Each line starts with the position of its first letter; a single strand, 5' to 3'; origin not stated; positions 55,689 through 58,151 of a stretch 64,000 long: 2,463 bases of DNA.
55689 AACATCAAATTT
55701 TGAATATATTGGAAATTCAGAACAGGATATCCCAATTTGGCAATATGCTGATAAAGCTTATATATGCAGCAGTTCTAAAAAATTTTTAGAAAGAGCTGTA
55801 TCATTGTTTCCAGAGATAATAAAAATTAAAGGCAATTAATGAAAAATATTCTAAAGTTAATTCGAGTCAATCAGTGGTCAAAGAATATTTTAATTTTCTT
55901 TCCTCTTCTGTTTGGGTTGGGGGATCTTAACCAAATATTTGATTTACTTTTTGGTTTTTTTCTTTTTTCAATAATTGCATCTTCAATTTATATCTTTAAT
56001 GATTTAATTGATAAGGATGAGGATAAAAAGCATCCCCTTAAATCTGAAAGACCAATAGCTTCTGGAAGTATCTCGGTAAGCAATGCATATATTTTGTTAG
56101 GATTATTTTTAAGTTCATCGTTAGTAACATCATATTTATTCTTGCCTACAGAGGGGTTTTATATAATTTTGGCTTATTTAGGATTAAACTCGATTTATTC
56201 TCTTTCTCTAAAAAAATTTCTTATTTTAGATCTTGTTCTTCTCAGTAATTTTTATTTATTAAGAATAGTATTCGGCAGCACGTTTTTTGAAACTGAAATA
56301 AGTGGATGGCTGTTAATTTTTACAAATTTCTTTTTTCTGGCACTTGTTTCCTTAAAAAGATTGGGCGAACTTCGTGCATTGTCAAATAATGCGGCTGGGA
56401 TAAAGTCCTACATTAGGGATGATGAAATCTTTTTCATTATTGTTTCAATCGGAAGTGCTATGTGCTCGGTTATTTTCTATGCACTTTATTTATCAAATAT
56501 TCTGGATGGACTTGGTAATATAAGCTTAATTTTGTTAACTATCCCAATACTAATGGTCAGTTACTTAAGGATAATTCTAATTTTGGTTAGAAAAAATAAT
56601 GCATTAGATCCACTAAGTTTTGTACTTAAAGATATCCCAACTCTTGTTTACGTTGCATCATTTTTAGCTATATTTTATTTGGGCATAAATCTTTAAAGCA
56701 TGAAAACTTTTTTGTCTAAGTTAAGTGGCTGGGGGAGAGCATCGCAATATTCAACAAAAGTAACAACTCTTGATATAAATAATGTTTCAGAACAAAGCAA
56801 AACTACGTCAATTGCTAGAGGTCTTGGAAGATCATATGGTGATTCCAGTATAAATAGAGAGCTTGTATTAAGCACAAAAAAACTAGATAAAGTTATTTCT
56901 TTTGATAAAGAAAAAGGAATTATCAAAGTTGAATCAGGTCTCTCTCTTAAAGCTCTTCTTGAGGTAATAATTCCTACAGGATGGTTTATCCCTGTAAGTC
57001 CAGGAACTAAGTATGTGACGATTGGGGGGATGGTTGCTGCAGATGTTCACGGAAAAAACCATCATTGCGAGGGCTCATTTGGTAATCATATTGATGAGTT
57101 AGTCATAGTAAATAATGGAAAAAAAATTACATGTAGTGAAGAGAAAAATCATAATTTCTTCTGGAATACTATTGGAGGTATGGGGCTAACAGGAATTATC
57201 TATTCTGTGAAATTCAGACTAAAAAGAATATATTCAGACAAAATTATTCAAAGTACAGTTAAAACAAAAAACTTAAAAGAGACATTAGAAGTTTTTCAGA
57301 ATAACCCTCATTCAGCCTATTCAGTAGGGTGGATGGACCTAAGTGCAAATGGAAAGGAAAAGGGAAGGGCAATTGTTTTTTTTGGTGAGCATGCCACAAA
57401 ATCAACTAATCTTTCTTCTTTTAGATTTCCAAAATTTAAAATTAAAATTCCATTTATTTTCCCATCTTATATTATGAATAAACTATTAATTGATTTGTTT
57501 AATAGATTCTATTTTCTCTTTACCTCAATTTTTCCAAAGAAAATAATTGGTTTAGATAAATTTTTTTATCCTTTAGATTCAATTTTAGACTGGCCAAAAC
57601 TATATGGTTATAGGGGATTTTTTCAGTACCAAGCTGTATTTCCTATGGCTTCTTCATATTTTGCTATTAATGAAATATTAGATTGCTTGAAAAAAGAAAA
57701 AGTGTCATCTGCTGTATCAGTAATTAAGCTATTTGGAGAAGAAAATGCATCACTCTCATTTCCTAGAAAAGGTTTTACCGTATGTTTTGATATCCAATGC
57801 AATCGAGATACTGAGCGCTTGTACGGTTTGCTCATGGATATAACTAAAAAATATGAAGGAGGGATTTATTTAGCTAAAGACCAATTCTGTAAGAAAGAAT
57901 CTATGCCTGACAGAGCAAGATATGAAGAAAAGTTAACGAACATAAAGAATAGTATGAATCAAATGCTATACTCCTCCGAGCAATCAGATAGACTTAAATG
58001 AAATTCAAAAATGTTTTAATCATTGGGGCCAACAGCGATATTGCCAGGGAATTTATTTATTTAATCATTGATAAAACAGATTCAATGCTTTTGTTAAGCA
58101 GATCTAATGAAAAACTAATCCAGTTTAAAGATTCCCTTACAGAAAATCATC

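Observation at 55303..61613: Mycobacterial-type polyprenyl-phospho-arabinofuranose (DPA-like) donor pathway with GtrA and GT-C partners inside a Gram-negative Wzx/Wzy glycan locus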

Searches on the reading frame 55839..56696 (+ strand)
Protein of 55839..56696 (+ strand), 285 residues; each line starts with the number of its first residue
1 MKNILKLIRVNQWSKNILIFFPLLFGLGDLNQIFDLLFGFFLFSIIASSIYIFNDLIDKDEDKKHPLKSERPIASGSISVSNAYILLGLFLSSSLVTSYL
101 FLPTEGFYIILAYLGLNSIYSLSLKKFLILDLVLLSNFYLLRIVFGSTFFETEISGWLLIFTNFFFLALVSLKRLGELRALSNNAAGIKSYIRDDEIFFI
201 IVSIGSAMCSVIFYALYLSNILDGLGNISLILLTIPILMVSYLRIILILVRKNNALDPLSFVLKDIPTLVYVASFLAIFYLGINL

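Call 3: search_protein_families(library=pfam, proteins=[window:55839-56696:+], max_evalue=0.01)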
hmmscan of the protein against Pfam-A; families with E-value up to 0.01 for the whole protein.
window:55839-56696:+ (285 aa): 1 family
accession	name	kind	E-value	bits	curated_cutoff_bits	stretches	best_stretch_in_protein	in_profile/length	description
PF01040.23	UbiA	-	4e-20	72.6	34.2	1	30-245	16-229/250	UbiA prenyltransferase family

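Call 4: search_protein_families(library=ncbifam, proteins=[window:55839-56696:+], max_evalue=0.01)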
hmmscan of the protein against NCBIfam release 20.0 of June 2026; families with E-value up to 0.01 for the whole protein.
window:55839-56696:+ (285 aa): 14 families
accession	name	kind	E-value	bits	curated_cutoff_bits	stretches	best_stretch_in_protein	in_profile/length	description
NF006088.0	PRK08238.1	equivalog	9.9e-65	219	351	1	2-282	193-479/482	UbiA family prenyltransferase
NF008977.0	PRK12324.1-2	equivalog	3.7e-46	157.9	234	1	3-276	4-280/297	decaprenyl-phosphate phosphoribosyltransferase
NF008978.0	PRK12324.1-4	equivalog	4.4e-41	140.9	207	1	3-283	34-319/322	decaprenyl-phosphate phosphoribosyltransferase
NF008976.0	PRK12324.1-1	equivalog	4.1e-31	108.5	474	1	3-238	20-264/306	decaprenyl-phosphate phosphoribosyltransferase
NF009523.0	PRK12884.1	equivalog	6.3e-15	55.1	269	1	1-166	4-165/279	prenyltransferase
TIGR01474.1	ubiA_proteo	equivalog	4.2e-08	33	275.45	1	3-148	3-153/282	4-hydroxybenzoate octaprenyltransferase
TIGR01473.1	cyoE_ctaB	equivalog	3.8e-07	30.2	210.3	1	23-133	23-135/281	heme o synthase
NF009514.0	PRK12873.1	equivalog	8.1e-07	28.7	246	1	2-120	11-134/297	4-hydroxybenzoate polyprenyltransferase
TIGR01475.1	ubiA_other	subfamily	2.2e-06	27.4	180.8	1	3-167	4-171/282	UbiA-like polyprenyltransferase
NF035940.1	prenyl_rel_EboC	equivalog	1.6e-05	24.5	250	1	52-172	57-175/292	UbiA-like protein EboC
NF009516.0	PRK12875.1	equivalog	8.1e-05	21.8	205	1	38-166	56-187/292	prenyltransferase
NF005742.0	PRK07566.1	equivalog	0.00036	19.7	313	1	46-151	78-184/315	chlorophyll synthase ChlG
NF003349.0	PRK04375.1-2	equivalog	0.0028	16.9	246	1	45-126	70-152/318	heme o synthase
TIGR01476.1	chlor_syn_BchG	subfamily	0.0062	16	212.3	0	33-126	36-131/283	(bacterio)chlorophyll synthase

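Call 9: search_solved_structures(query=window:55839-56696:+, max_evalue=0.001, show_alignments=1)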
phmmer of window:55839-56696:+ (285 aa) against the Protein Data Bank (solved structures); distinct sequences matched with E-value up to 0.001: 2.
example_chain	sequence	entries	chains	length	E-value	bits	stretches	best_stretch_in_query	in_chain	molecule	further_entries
8j8j_D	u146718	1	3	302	2.3e-25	93.3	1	3-243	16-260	Decaprenyl-phosphate phosphoribosyltransferase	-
8j8k_A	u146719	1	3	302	1.8e-17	67.4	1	3-243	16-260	Decaprenyl-phosphate phosphoribosyltransferase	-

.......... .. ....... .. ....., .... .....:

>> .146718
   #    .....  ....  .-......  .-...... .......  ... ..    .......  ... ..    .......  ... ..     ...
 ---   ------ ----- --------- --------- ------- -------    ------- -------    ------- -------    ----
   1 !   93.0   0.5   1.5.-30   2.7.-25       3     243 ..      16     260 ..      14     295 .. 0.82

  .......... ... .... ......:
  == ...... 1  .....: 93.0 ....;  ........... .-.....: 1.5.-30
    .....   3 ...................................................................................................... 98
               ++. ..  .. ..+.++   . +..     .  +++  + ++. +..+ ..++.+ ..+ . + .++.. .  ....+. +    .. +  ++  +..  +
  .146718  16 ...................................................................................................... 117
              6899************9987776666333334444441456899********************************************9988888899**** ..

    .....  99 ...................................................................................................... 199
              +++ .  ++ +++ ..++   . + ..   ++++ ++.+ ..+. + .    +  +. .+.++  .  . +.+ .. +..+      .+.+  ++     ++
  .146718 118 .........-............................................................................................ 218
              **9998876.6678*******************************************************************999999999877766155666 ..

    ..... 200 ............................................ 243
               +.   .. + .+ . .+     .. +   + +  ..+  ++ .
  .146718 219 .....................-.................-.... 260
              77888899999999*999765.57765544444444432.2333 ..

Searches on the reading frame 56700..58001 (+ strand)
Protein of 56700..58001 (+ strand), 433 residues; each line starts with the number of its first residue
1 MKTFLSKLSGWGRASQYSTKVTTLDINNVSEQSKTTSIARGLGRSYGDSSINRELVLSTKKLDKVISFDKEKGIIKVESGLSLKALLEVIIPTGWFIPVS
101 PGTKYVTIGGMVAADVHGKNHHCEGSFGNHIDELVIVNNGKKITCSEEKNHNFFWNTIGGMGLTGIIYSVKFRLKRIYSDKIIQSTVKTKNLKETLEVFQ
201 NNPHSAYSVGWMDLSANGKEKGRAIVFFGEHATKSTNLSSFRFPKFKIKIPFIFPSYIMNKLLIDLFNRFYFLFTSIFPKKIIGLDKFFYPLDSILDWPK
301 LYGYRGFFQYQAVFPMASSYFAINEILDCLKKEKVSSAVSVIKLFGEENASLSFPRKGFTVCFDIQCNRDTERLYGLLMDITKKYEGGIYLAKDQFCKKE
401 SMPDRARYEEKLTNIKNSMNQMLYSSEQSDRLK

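Call 3: search_protein_families(library=pfam, proteins=[window:56700-58001:+], max_evalue=0.01)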
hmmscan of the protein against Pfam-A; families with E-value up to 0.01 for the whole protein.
window:56700-58001:+ (433 aa): 1 family
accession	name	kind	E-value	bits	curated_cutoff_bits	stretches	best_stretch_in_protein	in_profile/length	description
PF01565.28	FAD_binding_4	-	2.7e-18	66.5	26.4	1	30-140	20-132/139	FAD binding domain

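Call 4: search_protein_families(library=ncbifam, proteins=[window:56700-58001:+], max_evalue=0.01)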
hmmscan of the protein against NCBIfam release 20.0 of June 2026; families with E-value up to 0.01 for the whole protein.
window:56700-58001:+ (433 aa): 10 families
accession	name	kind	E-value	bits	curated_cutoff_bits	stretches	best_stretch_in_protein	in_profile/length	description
NF053785.1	DcplphribOxDprE1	equivalog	1.5e-97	327.6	500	1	7-418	4-432/449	decaprenylphosphoryl-beta-D-ribose oxidase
TIGR01677.1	pln_FAD_oxido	subfamily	2e-13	49.7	383.1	1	52-200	81-237/560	FAD-dependent oxidoreductase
TIGR01678.1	FAD_lactone_ox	subfamily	4e-13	49.1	396.8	1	32-272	37-272/438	sugar 1,4-lactone oxidase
TIGR01679.1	bact_FAD_ox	subfamily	5.2e-09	35.5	292.25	1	39-200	37-195/419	FAD-linked oxidoreductase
NF049975.1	2HglutDHaseYdiJ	equivalog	2.2e-08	32.4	1350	1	31-170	75-216/1018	D-2-hydroxyglutarate dehydrogenase YdiJ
TIGR00387.1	glcD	equivalog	8.1e-07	28.2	567.9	1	26-144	13-135/413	glycolate oxidase subunit GlcD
TIGR01676.1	GLDHase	equivalog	6.7e-06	25.2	458.25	1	41-185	92-234/541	L-galactonolactone dehydrogenase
NF008439.0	PRK11282.1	equivalog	0.00017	20.5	284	1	26-138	15-128/358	glycolate oxidase subunit GlcE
NF041226.1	BagK_FevA1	equivalog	0.0012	17.3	800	1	50-175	80-204/453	bagremycin/ferroverdin biosynthesis FAD-dependent oxygenase BagK/FevA1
NF041227.1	BagG_FevA2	exception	0.0051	15.5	850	1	50-175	84-208/455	bagremycin/ferroverdin biosynthesis FAD-dependent oxygenase BagG/FevA2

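Call 8: search_solved_structures(query=window:56700-58001:+, max_evalue=0.001, show_alignments=1)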
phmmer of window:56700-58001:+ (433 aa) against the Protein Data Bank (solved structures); distinct sequences matched with E-value up to 0.001: 21.
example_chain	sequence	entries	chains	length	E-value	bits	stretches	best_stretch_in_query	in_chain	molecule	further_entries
4aut_A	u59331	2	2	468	3.7e-59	203.9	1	4-403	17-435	DECAPRENYL-PHOSPHORYL-BETA-D-RIBOFURANOSE-2-OXIDOREDUCTASE | DprE1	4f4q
21gq_A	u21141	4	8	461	7e-59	203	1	4-403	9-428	Decaprenylphosphoryl-beta-D-ribose oxidase | Oxidoreductase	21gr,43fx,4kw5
6hfv_A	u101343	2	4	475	7.9e-59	202.8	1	4-403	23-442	Decaprenylphosphoryl-beta-D-ribose oxidase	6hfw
5oep_A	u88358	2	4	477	8e-59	202.8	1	4-403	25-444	Decaprenylphosphoryl-beta-D-ribose oxidase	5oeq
4p8c_A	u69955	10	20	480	8.1e-59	202.7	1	4-403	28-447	Probable decaprenylphosphoryl-beta-D-ribose oxidase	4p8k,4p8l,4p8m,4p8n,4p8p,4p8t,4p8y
4fdn_A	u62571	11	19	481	8.2e-59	202.7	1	4-403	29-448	oxidoreductase DprE1 | Probable decaprenylphosphoryl-beta-D-ribose oxidase | decaprenylphosphoryl-beta-D-ribose oxidase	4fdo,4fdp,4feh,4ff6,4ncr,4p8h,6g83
5oel_A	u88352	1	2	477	4e-58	200.5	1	4-403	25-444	Decaprenylphosphoryl-beta-D-ribose oxidase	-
21gt_B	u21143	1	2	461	4.4e-58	200.3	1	4-402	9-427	Decaprenylphosphoryl-beta-D-ribose oxidase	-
4g3t_A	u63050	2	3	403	2.9e-52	181.2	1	45-403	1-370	oxidoreductase DprE1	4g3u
4o95_A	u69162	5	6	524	1.3e-05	27.4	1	104-177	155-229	Cytokinin dehydrogenase 4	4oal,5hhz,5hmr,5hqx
6yao_A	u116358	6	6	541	1.4e-05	27.4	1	104-176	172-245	Cytokinin dehydrogenase 4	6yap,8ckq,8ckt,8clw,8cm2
8qnr_A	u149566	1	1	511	1.6e-05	27.2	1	42-207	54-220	L-galactono-1,4-lactone dehydrogenase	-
8qmy_A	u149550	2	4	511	1.6e-05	27.2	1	42-207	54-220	ancestral L-galactono-1,4-lactone dehydrogenase | L-galactono-1,4-lactone dehydrogenase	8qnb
7sml_A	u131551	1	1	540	2e-05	26.8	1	41-197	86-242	L-GALACTONO-1,4-LACTONE DEHYDROGENASE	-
8qnc_A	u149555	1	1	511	2.1e-05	26.8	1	42-207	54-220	L-galactono-1,4-lactone dehydrogenase: A113G variant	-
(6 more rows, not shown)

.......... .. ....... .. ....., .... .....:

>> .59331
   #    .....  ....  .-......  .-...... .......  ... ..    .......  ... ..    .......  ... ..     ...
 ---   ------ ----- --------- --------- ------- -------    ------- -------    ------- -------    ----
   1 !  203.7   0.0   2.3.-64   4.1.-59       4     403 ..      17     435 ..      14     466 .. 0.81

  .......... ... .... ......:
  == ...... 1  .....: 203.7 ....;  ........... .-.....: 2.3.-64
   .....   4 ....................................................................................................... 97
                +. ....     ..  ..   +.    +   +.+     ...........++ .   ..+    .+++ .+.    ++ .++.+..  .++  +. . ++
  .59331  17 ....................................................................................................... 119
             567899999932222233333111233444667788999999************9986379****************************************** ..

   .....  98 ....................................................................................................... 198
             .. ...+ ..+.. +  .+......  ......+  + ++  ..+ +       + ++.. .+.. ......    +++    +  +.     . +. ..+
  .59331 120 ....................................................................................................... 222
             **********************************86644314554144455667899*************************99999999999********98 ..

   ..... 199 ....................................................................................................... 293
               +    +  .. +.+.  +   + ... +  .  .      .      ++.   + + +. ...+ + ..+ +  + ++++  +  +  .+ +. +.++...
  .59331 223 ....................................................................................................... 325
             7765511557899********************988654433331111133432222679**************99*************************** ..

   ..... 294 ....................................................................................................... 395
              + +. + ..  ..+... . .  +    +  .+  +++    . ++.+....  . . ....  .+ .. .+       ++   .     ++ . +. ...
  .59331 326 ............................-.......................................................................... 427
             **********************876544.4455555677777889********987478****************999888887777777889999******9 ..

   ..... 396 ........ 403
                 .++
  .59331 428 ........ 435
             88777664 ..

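Call 11: find_encoding_contigs(protein=window:56700-58001:+, flank=10000, max_places=6)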
Protein window:56700-58001:+ (433 aa): 1 contig read that carries it; 1 place shown.
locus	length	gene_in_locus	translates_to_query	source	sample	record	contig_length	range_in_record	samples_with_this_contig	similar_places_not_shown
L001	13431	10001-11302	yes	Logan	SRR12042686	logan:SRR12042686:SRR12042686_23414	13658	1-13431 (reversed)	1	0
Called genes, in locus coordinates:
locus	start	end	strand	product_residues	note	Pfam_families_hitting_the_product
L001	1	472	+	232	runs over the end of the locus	?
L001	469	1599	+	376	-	PF13477:Glyco_trans_4_2, PF13439:Glyco_transf_4, PF20706:GT4-conflict (faint), PF00534:Glycos_transf_1, PF13692:Glyco_trans_1_4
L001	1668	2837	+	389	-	PF03721:UDPG_MGDP_dh_N, PF00984:UDPG_MGDP_dh, PF03720:UDPG_MGDP_dh_C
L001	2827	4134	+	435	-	-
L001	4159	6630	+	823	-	PF02563:Poly_export, PF10531:SLBB, PF22461:SLBB_2 (weak), PF10531:SLBB, PF22461:SLBB_2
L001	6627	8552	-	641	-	PF01757:Acyl_transf_3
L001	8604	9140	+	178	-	PF12710:HAD (weak)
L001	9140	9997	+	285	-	PF01040:UbiA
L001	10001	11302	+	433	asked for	PF01565:FAD_binding_4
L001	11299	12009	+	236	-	PF00106:adh_short, PF13561:adh_short_C2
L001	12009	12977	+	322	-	PF01073:3Beta_HSD, PF01370:Epimerase, PF02719:Polysacc_synt_2, PF04321:RmlD_sub_bind, PF16363:GDP_Man_Dehyd, PF07993:NAD_binding_4 (weak)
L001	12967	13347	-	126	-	-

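Call 22: find_related_loci(query=window:56700-58001:+, collection=genome_contigs, flank=10000)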
Query window:56700-58001:+ (433 aa) in genome_contigs; peptide patterns used: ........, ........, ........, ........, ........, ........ (x = any residue, [..] = any of these).
197 stretches matched a pattern; 96 encode a relative of the query (tblastn E <= 1e-3); the best 80 are kept; 80 distinct loci.
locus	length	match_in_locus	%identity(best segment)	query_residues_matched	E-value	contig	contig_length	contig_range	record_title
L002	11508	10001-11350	39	5-432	6e-98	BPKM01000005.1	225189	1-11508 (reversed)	MAG: Leptospiraceae bacterium KatS3mg129 DNA, contig_6775, whole genome shotgun sequence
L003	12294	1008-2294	40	8-433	6e-98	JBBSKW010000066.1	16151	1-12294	MAG: Pyrinomonadales bacterium isolate metawrap_LS4_31 metawrap_LS4_31_K_207847_L_16151_cov_12.2051, whole genome shotgu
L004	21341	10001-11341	40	8-432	8e-98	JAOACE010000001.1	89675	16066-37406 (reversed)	MAG: Leptospiraceae bacterium isolate SKW199 k141_1073672, whole genome shotgun sequence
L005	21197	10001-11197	41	8-394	3e-95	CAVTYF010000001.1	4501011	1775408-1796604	MAG: uncultured Acidobacteriota bacterium isolate MFD04651.bin.2.34 genome assembly, contig: contig_1, whole genome shot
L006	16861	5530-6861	40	5-432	3e-94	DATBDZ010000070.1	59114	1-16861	MAG TPA_asm: Humisphaera sp. isolate SMAG_U5824 k141_3967094, whole genome shotgun sequence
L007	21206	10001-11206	38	2-400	2e-94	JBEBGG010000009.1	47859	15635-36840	MAG: Vicinamibacterales bacterium isolate ASF_16 NODE_243_length_47859_cov_4.581365, whole genome shotgun sequence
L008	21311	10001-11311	35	5-432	3e-91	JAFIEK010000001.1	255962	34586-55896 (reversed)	MAG: Pararhodobacter sp. isolate BM_Day12_Bin.30 NODE_8_length_255962_cov_30.404209, whole genome shotgun sequence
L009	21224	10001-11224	39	7-402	3e-91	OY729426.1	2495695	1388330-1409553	MAG: Nitrospirales bacterium isolate 092cc351-3adc-43ff-9a6e-f4966337217d genome assembly, chromosome: 1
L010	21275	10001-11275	38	5-410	1e-89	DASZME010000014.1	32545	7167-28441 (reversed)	MAG TPA_asm: Tepidisphaeraceae bacterium isolate SMAG_U5883 k141_4171598, whole genome shotgun sequence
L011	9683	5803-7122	37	7-432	4e-89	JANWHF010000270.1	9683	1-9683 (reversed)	MAG: Tepidisphaeraceae bacterium isolate CRAIB_MAG8 c_000000066148, whole genome shotgun sequence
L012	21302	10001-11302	36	8-432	8e-89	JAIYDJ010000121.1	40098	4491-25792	MAG: Rhodobacter sp. isolate H1_MAG_00031 pond_H1_MAG_00031_000000000093, whole genome shotgun sequence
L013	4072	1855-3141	37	9-432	2e-89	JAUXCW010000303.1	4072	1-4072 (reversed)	MAG: Gammaproteobacteria bacterium isolate CSMAG_2835 CSMAG_2835_k119_2214735_length_4072_cov_6.9626, whole genome shotg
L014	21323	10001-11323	38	1-433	8e-88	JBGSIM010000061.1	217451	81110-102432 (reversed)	MAG: Cyclobacteriaceae bacterium isolate JTS-AC130 k141_3810160, whole genome shotgun sequence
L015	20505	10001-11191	38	8-400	5e-86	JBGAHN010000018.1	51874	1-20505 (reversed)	MAG: Labilithrix sp. isolate MAG_AAO_H125.11 AAOH125-11_opera_contig_1748, whole genome shotgun sequence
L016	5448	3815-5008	36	5-394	2e-85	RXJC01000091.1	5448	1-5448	MAG: Bradyrhizobiaceae bacterium isolate AWTP1-5 sample_185_scaffold_3262, whole genome shotgun sequence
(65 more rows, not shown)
